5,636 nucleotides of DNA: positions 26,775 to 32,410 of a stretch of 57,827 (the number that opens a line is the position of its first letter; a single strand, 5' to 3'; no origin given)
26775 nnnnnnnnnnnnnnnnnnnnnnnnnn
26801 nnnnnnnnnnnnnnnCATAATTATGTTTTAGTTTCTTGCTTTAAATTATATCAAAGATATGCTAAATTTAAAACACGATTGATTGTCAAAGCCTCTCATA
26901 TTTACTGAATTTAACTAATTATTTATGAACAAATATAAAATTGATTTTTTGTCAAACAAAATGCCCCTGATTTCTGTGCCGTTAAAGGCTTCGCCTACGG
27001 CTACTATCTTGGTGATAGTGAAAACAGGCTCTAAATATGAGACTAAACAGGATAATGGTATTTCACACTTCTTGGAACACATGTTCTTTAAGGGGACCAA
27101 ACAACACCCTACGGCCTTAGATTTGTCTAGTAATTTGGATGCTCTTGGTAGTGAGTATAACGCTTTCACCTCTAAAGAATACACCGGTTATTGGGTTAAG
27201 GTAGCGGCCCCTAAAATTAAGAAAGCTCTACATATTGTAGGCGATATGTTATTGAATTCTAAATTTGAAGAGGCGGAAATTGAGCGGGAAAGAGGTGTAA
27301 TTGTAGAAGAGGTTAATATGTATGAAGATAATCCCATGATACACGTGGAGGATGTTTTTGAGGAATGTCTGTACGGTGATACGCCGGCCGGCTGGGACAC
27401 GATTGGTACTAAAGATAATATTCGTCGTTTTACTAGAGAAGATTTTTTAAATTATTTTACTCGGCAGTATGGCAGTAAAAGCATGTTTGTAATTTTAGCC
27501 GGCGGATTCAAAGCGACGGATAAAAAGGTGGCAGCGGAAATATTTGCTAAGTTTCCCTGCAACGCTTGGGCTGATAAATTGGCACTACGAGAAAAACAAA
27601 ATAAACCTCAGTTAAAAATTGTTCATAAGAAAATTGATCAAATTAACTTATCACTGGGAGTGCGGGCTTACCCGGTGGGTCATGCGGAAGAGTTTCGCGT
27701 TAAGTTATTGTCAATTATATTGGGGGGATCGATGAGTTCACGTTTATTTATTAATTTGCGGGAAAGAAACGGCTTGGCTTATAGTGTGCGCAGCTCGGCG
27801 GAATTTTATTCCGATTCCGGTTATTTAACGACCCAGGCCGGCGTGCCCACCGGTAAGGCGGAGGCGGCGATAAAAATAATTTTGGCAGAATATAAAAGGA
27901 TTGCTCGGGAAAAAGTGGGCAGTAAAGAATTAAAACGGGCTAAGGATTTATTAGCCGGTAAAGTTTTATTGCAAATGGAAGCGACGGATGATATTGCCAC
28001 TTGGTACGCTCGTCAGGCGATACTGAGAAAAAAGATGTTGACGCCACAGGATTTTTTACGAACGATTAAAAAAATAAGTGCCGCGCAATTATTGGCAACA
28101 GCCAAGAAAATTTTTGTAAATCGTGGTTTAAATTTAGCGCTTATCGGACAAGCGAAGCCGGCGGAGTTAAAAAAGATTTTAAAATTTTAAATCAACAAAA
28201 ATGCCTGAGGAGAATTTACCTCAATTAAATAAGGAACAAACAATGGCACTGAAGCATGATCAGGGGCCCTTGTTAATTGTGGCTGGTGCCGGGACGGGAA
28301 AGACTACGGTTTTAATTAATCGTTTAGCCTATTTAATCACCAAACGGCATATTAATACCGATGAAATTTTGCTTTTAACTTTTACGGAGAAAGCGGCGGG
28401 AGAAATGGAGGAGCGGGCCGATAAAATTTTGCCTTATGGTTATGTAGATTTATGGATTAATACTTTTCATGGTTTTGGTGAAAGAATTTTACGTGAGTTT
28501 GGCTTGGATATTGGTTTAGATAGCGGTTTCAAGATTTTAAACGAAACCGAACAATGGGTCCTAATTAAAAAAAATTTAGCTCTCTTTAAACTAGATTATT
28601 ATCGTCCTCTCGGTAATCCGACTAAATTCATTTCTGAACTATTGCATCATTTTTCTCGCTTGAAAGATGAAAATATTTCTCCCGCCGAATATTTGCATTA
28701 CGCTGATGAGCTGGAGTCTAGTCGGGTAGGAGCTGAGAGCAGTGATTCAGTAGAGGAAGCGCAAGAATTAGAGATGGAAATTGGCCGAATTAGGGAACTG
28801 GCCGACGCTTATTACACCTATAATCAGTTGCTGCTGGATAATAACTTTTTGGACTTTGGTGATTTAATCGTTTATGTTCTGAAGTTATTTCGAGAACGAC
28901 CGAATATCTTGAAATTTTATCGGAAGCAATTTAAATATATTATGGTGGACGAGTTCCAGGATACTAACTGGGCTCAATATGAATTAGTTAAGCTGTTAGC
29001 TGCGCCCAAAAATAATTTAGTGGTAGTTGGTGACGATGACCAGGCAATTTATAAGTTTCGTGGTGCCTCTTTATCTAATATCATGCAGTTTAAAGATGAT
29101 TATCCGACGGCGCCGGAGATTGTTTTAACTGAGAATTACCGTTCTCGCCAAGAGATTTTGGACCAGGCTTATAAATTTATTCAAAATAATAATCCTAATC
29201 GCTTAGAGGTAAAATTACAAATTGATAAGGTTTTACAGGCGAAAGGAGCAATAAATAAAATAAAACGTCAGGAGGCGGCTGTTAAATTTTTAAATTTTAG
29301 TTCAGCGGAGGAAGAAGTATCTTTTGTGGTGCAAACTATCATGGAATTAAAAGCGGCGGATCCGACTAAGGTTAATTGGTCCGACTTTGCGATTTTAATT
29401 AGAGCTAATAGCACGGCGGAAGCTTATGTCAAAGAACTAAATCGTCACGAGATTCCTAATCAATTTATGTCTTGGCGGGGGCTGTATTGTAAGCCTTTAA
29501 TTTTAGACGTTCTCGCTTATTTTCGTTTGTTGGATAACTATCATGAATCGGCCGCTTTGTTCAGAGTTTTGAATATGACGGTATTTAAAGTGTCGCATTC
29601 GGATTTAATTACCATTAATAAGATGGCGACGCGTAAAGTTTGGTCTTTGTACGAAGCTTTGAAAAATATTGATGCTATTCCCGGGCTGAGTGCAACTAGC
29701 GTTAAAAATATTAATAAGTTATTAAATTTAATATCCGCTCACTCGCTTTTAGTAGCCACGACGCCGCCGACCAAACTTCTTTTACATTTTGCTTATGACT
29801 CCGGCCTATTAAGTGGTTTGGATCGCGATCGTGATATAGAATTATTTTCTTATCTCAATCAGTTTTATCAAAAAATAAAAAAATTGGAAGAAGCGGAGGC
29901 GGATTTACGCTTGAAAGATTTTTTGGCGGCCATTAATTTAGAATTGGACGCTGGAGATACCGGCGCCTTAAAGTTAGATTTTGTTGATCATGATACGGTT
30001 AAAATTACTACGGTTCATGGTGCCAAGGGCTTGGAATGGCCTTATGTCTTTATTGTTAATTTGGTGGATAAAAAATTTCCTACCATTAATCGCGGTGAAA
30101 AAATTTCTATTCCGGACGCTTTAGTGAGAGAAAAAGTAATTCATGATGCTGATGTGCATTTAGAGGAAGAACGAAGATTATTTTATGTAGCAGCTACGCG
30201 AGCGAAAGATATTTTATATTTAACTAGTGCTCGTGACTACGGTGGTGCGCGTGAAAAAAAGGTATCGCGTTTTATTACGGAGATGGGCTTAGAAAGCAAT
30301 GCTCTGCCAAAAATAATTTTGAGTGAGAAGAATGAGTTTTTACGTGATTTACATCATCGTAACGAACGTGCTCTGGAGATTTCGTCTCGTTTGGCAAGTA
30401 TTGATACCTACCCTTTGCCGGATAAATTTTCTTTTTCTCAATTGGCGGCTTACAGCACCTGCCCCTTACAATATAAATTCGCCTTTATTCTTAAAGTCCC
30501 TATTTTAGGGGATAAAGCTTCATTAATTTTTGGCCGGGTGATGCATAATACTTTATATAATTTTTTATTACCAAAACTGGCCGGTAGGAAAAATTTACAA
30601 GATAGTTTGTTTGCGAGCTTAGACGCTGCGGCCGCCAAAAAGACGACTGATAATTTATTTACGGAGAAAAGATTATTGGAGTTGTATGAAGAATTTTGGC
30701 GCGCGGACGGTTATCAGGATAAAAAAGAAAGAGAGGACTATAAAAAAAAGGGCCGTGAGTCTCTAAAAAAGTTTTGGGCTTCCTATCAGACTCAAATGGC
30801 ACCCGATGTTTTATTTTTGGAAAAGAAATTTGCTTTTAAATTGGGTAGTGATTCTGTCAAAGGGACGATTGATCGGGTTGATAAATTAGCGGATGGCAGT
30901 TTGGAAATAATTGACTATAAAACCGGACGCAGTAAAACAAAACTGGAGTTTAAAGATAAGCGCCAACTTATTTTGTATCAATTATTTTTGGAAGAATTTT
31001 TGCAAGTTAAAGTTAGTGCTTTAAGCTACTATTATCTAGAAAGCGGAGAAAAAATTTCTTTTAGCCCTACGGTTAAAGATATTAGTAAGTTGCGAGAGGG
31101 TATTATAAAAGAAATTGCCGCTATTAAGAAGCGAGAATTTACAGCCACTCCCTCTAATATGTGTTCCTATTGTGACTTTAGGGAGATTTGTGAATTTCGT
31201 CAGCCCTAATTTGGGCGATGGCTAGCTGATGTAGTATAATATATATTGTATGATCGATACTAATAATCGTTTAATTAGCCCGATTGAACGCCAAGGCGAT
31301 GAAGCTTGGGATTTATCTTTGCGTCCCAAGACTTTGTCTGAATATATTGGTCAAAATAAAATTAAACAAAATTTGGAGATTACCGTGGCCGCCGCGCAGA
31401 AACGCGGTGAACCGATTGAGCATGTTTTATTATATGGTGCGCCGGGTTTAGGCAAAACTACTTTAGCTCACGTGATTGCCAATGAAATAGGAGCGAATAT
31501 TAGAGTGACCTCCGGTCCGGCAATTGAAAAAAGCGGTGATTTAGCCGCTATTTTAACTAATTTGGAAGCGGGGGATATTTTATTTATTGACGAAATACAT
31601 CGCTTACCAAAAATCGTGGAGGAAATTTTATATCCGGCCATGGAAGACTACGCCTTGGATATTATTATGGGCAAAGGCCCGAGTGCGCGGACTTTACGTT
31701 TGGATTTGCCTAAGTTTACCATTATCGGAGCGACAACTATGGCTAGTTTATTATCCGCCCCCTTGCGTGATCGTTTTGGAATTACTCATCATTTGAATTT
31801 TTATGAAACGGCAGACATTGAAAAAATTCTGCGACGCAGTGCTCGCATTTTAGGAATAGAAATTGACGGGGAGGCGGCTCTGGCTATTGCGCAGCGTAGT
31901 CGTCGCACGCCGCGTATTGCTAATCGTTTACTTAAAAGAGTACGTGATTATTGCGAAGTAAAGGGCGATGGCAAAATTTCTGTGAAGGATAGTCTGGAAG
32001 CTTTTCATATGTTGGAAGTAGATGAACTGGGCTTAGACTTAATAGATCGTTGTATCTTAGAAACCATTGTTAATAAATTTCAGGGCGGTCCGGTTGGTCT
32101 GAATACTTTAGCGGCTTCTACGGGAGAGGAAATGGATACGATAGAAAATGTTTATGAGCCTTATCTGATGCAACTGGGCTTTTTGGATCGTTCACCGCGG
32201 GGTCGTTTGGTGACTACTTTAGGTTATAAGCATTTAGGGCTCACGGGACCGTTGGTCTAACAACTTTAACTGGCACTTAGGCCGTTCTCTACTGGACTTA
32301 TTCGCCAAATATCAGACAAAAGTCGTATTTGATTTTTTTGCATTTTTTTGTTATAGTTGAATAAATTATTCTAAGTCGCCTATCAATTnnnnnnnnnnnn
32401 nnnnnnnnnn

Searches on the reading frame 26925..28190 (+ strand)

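Call 10: search_protein_families(library=pfam, proteins=[window:26925-28190:+], max_evalue=0.001)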
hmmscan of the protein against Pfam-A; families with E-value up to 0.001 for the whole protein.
window:26925-28190:+ (421 aa): 2 families
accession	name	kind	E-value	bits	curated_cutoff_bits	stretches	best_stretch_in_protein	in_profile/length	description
PF00675.25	Peptidase_M16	-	1.1e-34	120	22.3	1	23-162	10-148/149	Insulinase (Peptidase family M16)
PF05193.26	Peptidase_M16_C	-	3.2e-31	109.1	23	1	169-343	2-181/181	Peptidase M16 inactive domain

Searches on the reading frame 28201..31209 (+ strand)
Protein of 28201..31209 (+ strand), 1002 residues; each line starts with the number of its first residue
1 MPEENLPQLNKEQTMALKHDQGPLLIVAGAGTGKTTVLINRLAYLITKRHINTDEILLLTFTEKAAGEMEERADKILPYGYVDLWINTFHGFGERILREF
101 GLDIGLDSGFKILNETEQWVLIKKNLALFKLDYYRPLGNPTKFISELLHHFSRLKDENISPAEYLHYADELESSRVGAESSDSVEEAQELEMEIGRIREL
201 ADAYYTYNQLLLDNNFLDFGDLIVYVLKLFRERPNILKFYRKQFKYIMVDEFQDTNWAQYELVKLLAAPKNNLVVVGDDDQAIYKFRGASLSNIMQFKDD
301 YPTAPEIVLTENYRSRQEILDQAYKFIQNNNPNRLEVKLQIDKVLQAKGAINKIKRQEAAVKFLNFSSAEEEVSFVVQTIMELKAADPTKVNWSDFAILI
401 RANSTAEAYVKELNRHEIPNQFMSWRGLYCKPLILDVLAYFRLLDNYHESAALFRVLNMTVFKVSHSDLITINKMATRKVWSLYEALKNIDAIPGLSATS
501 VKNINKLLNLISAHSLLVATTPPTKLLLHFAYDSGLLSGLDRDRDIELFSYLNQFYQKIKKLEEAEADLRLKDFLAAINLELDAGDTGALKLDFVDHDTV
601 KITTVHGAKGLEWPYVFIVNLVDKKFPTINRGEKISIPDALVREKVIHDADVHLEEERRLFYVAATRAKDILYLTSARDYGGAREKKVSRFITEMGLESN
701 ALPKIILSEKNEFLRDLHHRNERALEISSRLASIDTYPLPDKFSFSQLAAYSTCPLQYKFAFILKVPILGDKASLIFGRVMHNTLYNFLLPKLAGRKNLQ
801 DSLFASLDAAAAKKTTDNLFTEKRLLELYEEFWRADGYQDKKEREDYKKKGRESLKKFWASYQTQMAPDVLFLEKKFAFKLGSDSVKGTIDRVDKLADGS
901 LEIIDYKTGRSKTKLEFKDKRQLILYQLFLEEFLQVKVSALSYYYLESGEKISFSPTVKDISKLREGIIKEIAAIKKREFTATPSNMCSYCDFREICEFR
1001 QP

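Call 10: search_protein_families(library=pfam, proteins=[window:28201-31209:+], max_evalue=0.001)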
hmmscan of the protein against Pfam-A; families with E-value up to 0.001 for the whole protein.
window:28201-31209:+ (1002 aa): 9 families
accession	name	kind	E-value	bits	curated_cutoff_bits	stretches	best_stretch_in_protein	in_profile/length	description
PF00580.27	UvrD-helicase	-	4.9e-79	266.2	23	1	9-302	1-271/271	UvrD/REP helicase N-terminal domain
PF13361.12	UvrD_C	-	9.3e-52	177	25.6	1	307-677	1-348/350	UvrD-like helicase C-terminal domain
PF12705.13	PDDEXK_1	-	2.1e-32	113.4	22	1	743-998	2-247/247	PD-(D/E)XK nuclease superfamily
PF13245.12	AAA_19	-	1.9e-23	83.6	25.1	1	18-287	8-134/134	AAA domain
PF13538.12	UvrD_C_2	-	2.7e-11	43.6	27.4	2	602-620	4-22/52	UvrD-like helicase C-terminal domain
PF13604.12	AAA_30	-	6.8e-08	32.9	27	0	8-73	1-66/191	AAA domain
PF01930.23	Cas_Cas4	-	1.4e-06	28.9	22.7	1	887-997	53-158/160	Domain of unknown function DUF83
PF10926.14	DUF2800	-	3.7e-06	26.8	21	1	841-1000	73-235/368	Protein of unknown function (DUF2800)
PF01443.25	Viral_helicase1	-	7.6e-05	23.1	21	0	602-673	179-225/228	Viral superfamily 1 RNA helicase core domain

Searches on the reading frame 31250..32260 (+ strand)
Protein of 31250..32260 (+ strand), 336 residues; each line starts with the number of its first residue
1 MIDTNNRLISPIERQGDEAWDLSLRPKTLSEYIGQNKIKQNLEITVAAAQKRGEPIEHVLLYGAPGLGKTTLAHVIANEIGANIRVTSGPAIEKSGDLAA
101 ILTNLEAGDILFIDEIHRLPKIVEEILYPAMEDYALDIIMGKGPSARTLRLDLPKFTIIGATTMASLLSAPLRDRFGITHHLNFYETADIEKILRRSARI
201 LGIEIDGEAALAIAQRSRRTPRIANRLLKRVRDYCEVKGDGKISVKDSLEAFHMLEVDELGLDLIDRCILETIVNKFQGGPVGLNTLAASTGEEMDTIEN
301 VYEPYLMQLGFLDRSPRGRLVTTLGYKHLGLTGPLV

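Call 10: search_protein_families(library=pfam, proteins=[window:31250-32260:+], max_evalue=0.001)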
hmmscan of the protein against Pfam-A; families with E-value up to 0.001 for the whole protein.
window:31250-32260:+ (336 aa): 11 families
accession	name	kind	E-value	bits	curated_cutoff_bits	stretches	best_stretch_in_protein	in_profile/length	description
PF05496.18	RuvB_N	-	1.9e-78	262.2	27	1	24-182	1-159/159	Holliday junction DNA helicase RuvB P-loop domain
PF17864.7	AAA_lid_4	-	2.4e-27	94.9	27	1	185-258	1-74/74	RuvB AAA lid domain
PF05491.19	RuvB_C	-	2.6e-23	82.2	24.7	1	259-329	1-71/72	RuvB C-terminal winged helix domain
PF00004.35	AAA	-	2.8e-19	70.3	21.2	1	59-179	1-126/131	ATPase family associated with various cellular activities (AAA)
PF07728.20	AAA_5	-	1.7e-09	38.2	22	1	58-176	1-139/139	AAA domain (dynein-related subfamily)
PF05673.19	DUF815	-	5.9e-06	26.1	23.8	1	28-115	26-115/249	Protein of unknown function (DUF815)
PF13191.12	AAA_16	-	1.8e-05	25.8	32.6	1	51-94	20-63/167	AAA ATPase domain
PF01078.27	Mg_chelatase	-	3.4e-05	23.8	20.3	0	29-77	2-43/207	Magnesium chelatase, subunit ChlI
PF13173.12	AAA_14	-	5.2e-05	23.7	27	1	59-138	5-93/129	AAA domain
PF07726.17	AAA_3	-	0.00037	20.8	27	0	58-85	1-28/131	ATPase family associated with various cellular activities (AAA)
PF00308.24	Bac_DnaA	-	0.0009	19.9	23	0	41-83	19-61/162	Bacterial DnaA ATPAse domain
